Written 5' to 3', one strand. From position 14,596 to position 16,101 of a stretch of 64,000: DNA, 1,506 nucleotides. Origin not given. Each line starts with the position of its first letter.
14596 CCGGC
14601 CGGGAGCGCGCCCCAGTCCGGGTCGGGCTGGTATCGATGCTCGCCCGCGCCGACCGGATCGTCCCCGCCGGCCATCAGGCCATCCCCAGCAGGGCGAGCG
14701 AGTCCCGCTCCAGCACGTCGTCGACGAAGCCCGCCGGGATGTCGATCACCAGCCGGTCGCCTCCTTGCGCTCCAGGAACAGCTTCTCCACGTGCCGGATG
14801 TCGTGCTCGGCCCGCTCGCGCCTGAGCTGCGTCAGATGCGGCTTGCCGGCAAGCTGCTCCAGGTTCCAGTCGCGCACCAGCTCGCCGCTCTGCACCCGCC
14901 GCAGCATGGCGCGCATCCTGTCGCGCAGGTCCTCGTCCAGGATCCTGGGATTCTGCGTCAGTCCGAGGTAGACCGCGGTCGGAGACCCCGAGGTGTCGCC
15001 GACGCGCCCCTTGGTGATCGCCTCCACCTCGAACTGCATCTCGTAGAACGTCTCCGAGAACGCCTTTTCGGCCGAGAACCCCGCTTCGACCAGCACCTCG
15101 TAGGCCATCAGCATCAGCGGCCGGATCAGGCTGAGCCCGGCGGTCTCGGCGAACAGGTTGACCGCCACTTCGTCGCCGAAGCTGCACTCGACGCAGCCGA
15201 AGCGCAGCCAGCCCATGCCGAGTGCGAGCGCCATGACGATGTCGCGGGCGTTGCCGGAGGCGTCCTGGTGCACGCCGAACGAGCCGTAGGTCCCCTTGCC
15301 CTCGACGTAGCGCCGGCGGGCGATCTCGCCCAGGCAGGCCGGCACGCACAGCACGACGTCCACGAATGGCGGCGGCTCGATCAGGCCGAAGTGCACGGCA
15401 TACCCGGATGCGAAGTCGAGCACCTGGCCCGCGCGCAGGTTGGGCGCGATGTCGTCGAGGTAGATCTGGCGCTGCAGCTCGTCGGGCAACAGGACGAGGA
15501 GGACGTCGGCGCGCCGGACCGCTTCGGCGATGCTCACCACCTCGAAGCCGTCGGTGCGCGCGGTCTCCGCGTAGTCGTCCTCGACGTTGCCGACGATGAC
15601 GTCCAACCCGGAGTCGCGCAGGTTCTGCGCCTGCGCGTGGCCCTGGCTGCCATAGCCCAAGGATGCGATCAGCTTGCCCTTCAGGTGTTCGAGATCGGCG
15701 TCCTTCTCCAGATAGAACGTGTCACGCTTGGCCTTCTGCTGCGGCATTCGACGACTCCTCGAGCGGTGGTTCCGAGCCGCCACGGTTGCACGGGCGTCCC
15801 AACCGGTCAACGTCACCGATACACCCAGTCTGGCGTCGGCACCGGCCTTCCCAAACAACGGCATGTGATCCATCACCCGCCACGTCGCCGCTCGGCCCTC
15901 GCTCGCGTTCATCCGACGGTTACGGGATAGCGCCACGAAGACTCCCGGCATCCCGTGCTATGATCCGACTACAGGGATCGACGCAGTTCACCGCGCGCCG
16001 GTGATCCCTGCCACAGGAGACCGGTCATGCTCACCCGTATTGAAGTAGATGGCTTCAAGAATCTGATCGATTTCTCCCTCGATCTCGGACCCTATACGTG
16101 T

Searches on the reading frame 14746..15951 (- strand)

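Call 27: search_protein_families(library=pfam, proteins=[window:14746-15951:-], max_evalue=0.001)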
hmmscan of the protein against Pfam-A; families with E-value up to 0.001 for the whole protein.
window:14746-15951:- (401 aa): 5 families
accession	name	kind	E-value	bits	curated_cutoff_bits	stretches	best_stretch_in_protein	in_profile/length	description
PF07991.19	KARI_N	-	7.5e-56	188.7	20.6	1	90-252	2-165/165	Acetohydroxy acid isomeroreductase, NADPH-binding domain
PF01450.25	KARI_C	-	4.2e-21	76.2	29.1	1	258-390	1-136/144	Ketol-acid reductoisomerase, C-terminal domain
PF00670.27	AdoHcyase_NAD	-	4.5e-07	30.6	27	1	90-152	21-83/162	S-adenosyl-L-homocysteine hydrolase, NAD binding domain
PF02826.25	2-Hacid_dh_C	-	9.3e-07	28.8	25.1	1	71-157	15-101/178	D-isomer specific 2-hydroxyacid dehydrogenase, NAD binding domain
PF03446.21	NAD_binding_2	-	1.3e-05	25.7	21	1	95-178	2-89/161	NAD binding domain of 6-phosphogluconate dehydrogenase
